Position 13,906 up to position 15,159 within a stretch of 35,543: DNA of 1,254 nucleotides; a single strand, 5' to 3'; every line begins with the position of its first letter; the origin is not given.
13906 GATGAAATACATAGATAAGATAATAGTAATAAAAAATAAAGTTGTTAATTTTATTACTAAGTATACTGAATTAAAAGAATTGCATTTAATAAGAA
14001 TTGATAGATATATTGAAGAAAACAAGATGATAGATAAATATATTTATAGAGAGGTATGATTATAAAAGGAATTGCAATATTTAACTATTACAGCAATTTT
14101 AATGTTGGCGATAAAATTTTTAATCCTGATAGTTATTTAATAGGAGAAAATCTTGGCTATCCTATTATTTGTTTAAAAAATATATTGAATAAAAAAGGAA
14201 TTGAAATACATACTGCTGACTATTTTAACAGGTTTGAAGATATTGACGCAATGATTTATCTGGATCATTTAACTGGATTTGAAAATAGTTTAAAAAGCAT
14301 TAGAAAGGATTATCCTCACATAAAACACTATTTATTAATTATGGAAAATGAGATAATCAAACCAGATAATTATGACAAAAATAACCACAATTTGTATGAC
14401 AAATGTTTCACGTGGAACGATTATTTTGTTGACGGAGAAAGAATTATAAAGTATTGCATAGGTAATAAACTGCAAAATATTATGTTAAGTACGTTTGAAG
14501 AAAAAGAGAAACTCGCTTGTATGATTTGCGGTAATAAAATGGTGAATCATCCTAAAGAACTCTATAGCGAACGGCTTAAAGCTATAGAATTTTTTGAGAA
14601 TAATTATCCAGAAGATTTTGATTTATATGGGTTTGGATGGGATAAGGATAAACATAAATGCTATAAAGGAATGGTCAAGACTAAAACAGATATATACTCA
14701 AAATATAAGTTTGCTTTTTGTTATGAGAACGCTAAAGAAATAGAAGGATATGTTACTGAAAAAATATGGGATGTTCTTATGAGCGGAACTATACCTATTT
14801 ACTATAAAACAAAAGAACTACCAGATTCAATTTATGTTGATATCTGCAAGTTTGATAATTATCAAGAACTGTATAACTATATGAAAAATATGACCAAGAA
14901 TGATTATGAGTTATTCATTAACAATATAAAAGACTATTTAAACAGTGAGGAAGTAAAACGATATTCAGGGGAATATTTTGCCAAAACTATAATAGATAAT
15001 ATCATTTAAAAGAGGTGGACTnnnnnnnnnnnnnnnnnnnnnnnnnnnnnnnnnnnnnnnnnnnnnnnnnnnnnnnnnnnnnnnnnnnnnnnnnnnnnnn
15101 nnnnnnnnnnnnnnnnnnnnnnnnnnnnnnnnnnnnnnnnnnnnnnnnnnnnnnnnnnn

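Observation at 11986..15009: Glycosyltransferase pair inserted in the capsid module next to a Ser/Thr/Asn-rich virion protein: virion glycosylation hypothesis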

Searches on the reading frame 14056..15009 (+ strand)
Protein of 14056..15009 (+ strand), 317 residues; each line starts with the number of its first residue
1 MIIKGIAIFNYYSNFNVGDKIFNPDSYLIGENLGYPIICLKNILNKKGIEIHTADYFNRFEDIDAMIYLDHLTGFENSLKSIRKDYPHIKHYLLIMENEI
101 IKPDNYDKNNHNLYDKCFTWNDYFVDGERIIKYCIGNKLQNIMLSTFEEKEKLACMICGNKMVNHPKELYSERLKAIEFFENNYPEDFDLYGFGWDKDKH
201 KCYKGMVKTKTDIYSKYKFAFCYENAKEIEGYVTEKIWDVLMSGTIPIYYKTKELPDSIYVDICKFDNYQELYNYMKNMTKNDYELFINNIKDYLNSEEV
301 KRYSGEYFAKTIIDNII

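Call 5: search_protein_families(library=pfam, proteins=[window:14056-15009:+], max_evalue=0.1)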
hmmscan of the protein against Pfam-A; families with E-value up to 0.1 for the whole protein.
window:14056-15009:+ (317 aa): 3 families
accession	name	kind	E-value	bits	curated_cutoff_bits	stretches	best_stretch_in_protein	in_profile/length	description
PF00852.26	Glyco_transf_10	-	2.8e-12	47.1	23.9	1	148-284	2-130/182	Glycosyltransferase family 10 (fucosyltransferase) C-term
PF05055.17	DUF677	-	0.012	15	29.1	1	264-311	28-75/336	Protein of unknown function (DUF677)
PF13524.12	Glyco_trans_1_2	-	0.065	13.6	25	0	179-257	8-87/144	Glycosyl transferase-like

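Call 6: search_protein_families(library=phrogs, proteins=[window:14056-15009:+], max_evalue=0.01)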
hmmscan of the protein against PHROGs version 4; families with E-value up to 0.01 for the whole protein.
window:14056-15009:+ (317 aa): 1 family
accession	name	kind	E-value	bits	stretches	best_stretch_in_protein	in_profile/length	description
phrog_19434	-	unknown function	0.0054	17.8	1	178-208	47-77/77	-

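Call 10: search_solved_structures(query=window:14056-15009:+, max_evalue=1, show_alignments=2)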
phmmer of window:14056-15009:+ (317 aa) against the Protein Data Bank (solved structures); distinct sequences matched with E-value up to 1: 4.
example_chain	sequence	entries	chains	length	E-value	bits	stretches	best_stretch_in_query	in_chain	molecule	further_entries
2nzw_A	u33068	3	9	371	9.3e-09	38.3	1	207-284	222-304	Alpha1,3-fucosyltransferase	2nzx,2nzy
7yro_A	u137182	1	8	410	0.001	21.8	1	215-281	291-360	Fucosyltransferase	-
9s6a_A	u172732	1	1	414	0.0024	20.5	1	200-254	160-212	Glycoprotein 3-alpha-L-fucosyltransferase A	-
23as_0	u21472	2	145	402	0.95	12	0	53-103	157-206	Sorting nexin 1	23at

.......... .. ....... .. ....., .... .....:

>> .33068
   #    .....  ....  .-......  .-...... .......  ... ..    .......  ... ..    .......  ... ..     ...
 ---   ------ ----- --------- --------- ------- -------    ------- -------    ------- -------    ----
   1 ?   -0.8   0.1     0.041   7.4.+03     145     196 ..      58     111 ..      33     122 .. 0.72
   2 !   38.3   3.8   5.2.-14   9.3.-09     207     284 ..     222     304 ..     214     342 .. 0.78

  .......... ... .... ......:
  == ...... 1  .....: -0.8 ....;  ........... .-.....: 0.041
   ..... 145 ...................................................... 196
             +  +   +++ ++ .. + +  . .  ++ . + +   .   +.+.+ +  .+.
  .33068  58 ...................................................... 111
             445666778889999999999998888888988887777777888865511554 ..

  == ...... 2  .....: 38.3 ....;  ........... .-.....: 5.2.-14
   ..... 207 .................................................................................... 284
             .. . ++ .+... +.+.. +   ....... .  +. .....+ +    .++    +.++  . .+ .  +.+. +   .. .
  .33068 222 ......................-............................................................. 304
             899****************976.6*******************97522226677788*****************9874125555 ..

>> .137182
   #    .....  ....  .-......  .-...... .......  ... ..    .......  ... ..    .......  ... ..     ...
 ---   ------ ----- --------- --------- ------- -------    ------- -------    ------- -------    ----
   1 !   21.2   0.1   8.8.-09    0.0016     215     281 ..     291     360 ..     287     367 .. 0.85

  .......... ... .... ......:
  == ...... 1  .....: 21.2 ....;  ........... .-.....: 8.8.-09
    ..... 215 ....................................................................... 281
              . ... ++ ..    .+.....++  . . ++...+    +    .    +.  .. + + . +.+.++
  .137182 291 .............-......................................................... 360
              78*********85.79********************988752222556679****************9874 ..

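Call 57: search_dna_similar(query=window:14056-15009:+, collection=phages, mode=protein, max_evalue=0.001, max_rows=25)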
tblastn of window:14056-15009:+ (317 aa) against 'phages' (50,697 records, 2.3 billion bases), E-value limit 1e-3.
Records with a match: 15; places in all: 15; records where one place covers at least 80% of the query: 0.
Best place of each record, by identity: <60% 15.
By first word of the organism name: Synechococcus 10; Marine 2; uncultured 2; Cyanophage 1.
By host as written in the record: - 4; Synechococcus sp. WH7803 3; Synechococcus sp. WH8102 3; Synechococcus sp. WH8109 3; Synechococcus sp. KCZYC6 2.
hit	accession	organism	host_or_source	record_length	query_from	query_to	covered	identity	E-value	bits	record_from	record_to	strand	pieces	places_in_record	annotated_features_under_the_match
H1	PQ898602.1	Synechococcus phage S-SCSM2R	Synechococcus sp. WH7803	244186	82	255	55%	28.3%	8e-6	54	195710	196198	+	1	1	glycosyltransferase family 10 protein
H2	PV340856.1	Synechococcus phage Sf-FS3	Synechococcus sp. WH8102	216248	82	252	54%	28.8%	9e-8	59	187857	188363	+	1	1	glycosyltransferase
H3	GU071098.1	Synechococcus phage S-SSM7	Synechococcus sp. WH8109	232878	92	252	51%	30.5%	1e-6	56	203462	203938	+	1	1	putative transferase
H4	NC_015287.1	Synechococcus phage S-SSM7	Synechococcus sp. WH8109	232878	92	252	51%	30.5%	1e-6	56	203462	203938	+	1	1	putative transferase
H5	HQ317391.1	Cyanophage S-SSM6a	Synechococcus sp. WH8109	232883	92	252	51%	30.5%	1e-6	56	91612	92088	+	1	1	hypothetical protein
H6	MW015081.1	Synechococcus phage S-SRM01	Synechococcus sp. KCZYC6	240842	90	255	52%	27.1%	3e-4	49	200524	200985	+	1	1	putative transferase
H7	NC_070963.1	Synechococcus phage S-SRM01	Synechococcus sp. KCZYC6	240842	90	255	52%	27.1%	3e-4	49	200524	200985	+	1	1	putative transferase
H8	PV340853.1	Synechococcus phage Sf-CH8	Synechococcus sp. WH8102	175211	92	255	52%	27.1%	8e-4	47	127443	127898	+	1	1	hypothetical protein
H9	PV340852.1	Synechococcus phage Sf-CH5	Synechococcus sp. WH8102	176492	92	255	52%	27.1%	8e-4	47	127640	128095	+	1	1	hypothetical protein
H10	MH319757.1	Marine virus AG-345-O18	single cell amplified by WGA-X; seawater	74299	115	257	45%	30.8%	6e-6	54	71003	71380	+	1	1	record has no annotation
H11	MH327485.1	Marine virus AG-341-P01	single cell amplified by WGA-X; seawater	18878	115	257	45%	30.8%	6e-6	54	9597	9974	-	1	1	record has no annotation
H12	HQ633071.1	Synechococcus phage S-SKS1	Synechococcus sp. WH7803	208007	146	295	47%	27.7%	5e-4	48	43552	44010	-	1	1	alpha-1,4 fucosyltransferase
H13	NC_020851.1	Synechococcus phage S-SKS1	Synechococcus sp. WH7803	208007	146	295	47%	27.7%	5e-4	48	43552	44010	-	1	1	alpha-1,4 fucosyltransferase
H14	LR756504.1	uncultured phage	metagenomic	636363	149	303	49%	26.6%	1e-4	50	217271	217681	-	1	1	record has no annotation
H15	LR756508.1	uncultured phage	metagenomic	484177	150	289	44%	24.8%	4e-4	48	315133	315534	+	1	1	record has no annotation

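Call 69: search_protein_families(library=ncbifam, proteins=[window:14056-15009:+], max_evalue=0.01)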
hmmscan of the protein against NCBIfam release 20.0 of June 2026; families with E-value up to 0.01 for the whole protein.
window:14056-15009:+ (317 aa): 0 families

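Call 84: find_homologous_proteins(query=window:14056-15009:+)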
Query window:14056-15009:+ (317 aa): 156 proteins with E <= 0.001 among 870 candidates; the best 120 are listed.
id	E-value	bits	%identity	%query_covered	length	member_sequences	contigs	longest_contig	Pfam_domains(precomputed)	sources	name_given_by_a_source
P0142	1.3e-213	726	100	100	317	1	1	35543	PF00852.27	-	-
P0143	1.1e-138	480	67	99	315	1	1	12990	PF00852.27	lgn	-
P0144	1.7e-88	315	51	98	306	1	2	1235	PF00852.27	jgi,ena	jgi:hypothetical protein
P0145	3.8e-82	294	47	99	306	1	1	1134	PF00852.27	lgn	-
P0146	3.6e-68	248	44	94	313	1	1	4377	PF00852.27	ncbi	-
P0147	6.9e-67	244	41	98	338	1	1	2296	PF00852.27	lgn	-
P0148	2.7e-66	242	40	97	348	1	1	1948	PF00852.27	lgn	-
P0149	1.7e-65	240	40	94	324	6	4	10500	PF00852.27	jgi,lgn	jgi:hypothetical protein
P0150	1.9e-65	240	39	98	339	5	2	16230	PF00852.27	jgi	-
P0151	9.9e-65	237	40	98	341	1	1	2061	PF00852.27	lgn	-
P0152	2.2e-64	236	39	98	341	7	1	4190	PF00852.27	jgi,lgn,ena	-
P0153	2.6e-64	236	39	98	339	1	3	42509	PF00852.27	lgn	-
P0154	2.2e-63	233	41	91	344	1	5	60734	PF00852.27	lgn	-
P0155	2.5e-63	233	40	98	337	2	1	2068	PF00852.27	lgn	-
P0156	3.9e-63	232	40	98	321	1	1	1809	PF00852.27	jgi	-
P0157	9.9e-63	231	38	98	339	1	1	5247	PF00852.27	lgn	-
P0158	1.4e-62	230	38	93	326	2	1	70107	PF00852.27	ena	-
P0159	2.8e-62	229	37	98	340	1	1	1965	PF00852.27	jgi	jgi:alpha(1,3/1,4) fucosyltransferase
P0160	1.5e-61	227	36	98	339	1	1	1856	PF00852.27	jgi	jgi:alpha(1,3/1,4) fucosyltransferase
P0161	2.3e-61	226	38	98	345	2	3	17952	PF00852.27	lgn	-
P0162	3.0e-60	222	38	96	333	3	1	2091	PF00852.27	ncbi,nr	ncbi:MAG: Alpha-(1,3)-fucosyltransferase FucT [candidate division WS2 bacterium]|nr:Alpha-(1,3)-fuco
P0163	3.9e-60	222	39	98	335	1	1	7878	PF00852.27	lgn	-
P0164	4.5e-60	222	39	95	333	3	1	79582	PF00852.27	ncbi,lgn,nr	ncbi:MAG: glycosyltransferase family 10 [Sulfurospirillaceae bacterium]|nr:glycosyltransferase famil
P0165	8.6e-60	221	40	96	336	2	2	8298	PF00852.27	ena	-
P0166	1.3e-59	220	38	98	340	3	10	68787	PF00852.27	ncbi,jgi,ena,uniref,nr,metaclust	ncbi:MAG: hypothetical protein A3C58_03290 [Candidatus Staskawiczbacteria bacterium RIFCSPHIGHO2_02_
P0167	2.3e-59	220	38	96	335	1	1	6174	PF00852.27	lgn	-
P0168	2.6e-59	219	37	98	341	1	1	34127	PF00852.27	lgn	-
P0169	8.1e-59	218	39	99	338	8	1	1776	PF00852.27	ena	-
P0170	3.3e-58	216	39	98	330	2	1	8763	PF00852.27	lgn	-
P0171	4.9e-58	215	37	99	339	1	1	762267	PF00852.27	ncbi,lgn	-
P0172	5.7e-58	215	38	99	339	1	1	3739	PF00852.27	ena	-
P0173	1.2e-57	214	38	92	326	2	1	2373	PF00852.27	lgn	-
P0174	1.6e-57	214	38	94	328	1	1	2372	PF00852.27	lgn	-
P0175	1.7e-57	213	37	96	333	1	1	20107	PF00852.27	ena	-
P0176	1.8e-57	213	38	96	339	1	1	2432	PF03637.23,PF00852.27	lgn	-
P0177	2.0e-57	213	38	96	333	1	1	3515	PF00852.27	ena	-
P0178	2.7e-57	213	38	97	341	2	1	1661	PF00852.27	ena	-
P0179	4.1e-57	212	37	100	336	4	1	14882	PF00852.27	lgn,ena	-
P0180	8.9e-57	211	37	96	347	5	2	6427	PF00852.27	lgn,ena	-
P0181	2.9e-56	209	38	96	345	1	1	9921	PF00852.27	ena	-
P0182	4.1e-56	209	38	98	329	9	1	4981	PF00852.27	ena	-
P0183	4.3e-56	209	37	96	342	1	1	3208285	PF00852.27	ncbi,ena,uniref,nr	ncbi:glycosyltransferase family 10 domain-containing protein [uncultured Methanolobus sp.]|uniref:gl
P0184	4.6e-56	209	37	98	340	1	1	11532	PF00852.27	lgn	-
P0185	4.9e-56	209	34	98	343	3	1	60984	PF00852.27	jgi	jgi:hypothetical protein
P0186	5.0e-56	209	39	89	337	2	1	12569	PF00852.27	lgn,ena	-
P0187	9.0e-56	208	38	96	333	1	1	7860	PF00852.27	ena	-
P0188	9.3e-56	208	36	96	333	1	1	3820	PF00852.27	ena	-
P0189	9.8e-56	208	36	98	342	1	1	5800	PF00852.27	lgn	-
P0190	2.3e-55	206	36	97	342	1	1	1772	PF00852.27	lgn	-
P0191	2.3e-55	206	37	98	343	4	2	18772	PF00852.27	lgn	-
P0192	2.9e-55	206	37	81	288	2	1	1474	PF00852.27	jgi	-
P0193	3.5e-55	206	39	99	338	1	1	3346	PF00852.27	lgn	-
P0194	4.0e-55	206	37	98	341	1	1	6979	PF00852.27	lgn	-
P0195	4.9e-55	205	37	94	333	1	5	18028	PF00852.27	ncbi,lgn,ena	-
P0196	7.2e-55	205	35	98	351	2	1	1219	PF00852.27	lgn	-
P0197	8.5e-55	205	38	100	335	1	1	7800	PF00852.27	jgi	jgi:hypothetical protein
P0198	2.2e-54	203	36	98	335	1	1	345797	PF00852.27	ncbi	ncbi:MAG: glycosyltransferase family 10 [bacterium]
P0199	3.5e-54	202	34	95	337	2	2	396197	PF00852.27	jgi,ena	-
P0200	3.9e-54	202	38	89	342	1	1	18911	PF00852.27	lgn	-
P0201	6.4e-54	202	38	98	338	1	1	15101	PF00852.27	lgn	-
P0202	7.0e-54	202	37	96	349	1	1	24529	PF00852.27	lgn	-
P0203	1.7e-53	200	35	99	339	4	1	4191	PF00852.27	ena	-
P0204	4.4e-53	199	36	98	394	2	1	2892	PF00852.27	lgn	-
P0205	5.7e-53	199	40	85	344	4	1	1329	PF00852.27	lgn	-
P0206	7.1e-53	198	37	88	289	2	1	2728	PF00852.27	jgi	jgi:hypothetical protein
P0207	2.5e-52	196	36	92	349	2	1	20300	PF00852.27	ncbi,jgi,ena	-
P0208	4.6e-52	196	35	98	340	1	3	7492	PF00852.27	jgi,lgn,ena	jgi:alpha(1,3/1,4) fucosyltransferase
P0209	5.6e-52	195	39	96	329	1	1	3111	PF00852.27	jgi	jgi:hypothetical protein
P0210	1.1e-51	194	36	98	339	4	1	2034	PF00852.27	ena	-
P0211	2.0e-51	193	36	98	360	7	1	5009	PF00852.27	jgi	jgi:hypothetical protein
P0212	2.9e-51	193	38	99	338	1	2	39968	PF00852.27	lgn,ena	-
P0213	3.0e-51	193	38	94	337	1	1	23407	PF00852.27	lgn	-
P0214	3.7e-51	193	34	93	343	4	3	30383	PF00852.27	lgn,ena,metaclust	metaclust:\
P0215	5.6e-51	192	34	98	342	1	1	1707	PF00852.27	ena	-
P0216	5.7e-51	192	39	84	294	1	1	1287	PF00852.27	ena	-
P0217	6.5e-51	192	38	82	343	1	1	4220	PF00852.27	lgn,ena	-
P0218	2.3e-50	190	34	98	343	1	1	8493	PF00852.27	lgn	-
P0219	3.6e-50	189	35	95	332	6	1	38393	PF00852.27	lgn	-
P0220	4.2e-50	189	36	98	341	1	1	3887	PF00852.27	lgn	-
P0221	5.5e-50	189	37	100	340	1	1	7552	PF00852.27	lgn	-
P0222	8.0e-50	188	36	99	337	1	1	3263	PF00852.27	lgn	-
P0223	4.7e-49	186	35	92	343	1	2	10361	PF00852.27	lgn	-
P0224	9.2e-49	185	36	91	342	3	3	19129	PF00852.27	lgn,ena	-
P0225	1.0e-48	185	35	98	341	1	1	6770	PF00852.27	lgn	-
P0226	1.1e-48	184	34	98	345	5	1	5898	PF00852.27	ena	-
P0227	9.7e-48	181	36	92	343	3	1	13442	PF00852.27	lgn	-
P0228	7.0e-47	179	38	85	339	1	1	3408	PF00852.27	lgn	-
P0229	5.0e-46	176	35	87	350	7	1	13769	PF00852.27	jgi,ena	-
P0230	6.3e-46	175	33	88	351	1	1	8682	PF00852.27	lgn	-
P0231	1.2e-45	174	37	98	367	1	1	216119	PF00852.27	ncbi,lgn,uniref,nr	ncbi:Glycosyltransferase family 10 (fucosyltransferase) C-term [Orenia metallireducens]|uniref:Glyco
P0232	2.7e-45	173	39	73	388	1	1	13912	PF00852.27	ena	-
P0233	2.9e-45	173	39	71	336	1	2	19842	PF00852.27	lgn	-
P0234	3.4e-45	173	37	88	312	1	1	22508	PF00852.27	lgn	-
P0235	8.9e-45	172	36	94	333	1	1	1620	PF00852.27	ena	-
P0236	9.1e-45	172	44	53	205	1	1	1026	PF00852.27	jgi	-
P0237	1.0e-44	171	37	82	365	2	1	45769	PF00852.27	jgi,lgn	-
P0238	5.9e-44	169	36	100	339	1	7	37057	PF00852.27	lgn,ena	-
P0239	7.2e-44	169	35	98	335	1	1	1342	PF00852.27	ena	-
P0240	9.0e-44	168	34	95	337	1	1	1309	PF00852.27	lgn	-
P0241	1.1e-43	168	33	99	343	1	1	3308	PF00852.27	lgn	-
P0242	1.8e-43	167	40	72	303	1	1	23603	PF00852.27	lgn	-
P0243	2.6e-43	167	36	96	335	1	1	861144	PF00852.27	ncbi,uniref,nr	ncbi:glycosyltransferase family 10 [Halobacteriovorax sp. JY17]|uniref:glycosyltransferase family 10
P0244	7.9e-43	165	35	72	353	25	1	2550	PF00852.27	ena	-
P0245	9.9e-43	165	39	73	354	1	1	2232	PF00852.27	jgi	-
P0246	1.0e-42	165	33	92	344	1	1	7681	PF00852.27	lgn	-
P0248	2.1e-42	164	31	97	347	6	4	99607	PF00852.27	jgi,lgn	jgi:hypothetical protein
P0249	4.1e-42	163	36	72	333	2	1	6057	PF00852.27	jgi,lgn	jgi:hypothetical protein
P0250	6.3e-42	162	32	97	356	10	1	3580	PF00852.27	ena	-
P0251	1.2e-41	161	35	92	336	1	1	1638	PF00852.27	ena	-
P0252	3.7e-41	160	37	80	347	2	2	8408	PF00852.27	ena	-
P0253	8.0e-41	159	33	92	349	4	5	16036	PF00852.27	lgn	-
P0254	1.4e-40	158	32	92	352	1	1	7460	PF00852.27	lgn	-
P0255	2.6e-40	157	33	87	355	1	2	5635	PF00852.27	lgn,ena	-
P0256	3.3e-40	157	44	64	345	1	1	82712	PF00852.27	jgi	jgi:alpha(1,3/1,4) fucosyltransferase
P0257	5.0e-40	156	32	98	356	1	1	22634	PF00852.27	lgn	-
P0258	1.6e-39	154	36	80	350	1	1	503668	PF00852.27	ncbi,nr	ncbi:MAG: hypothetical protein JSR58_01660 [Verrucomicrobia bacterium]|nr:hypothetical protein [Verr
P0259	4.3e-39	153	34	93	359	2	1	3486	PF00852.27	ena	-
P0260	9.9e-38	148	32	96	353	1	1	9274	PF00852.27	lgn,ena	-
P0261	1.1e-37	148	37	70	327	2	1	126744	PF00852.27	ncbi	-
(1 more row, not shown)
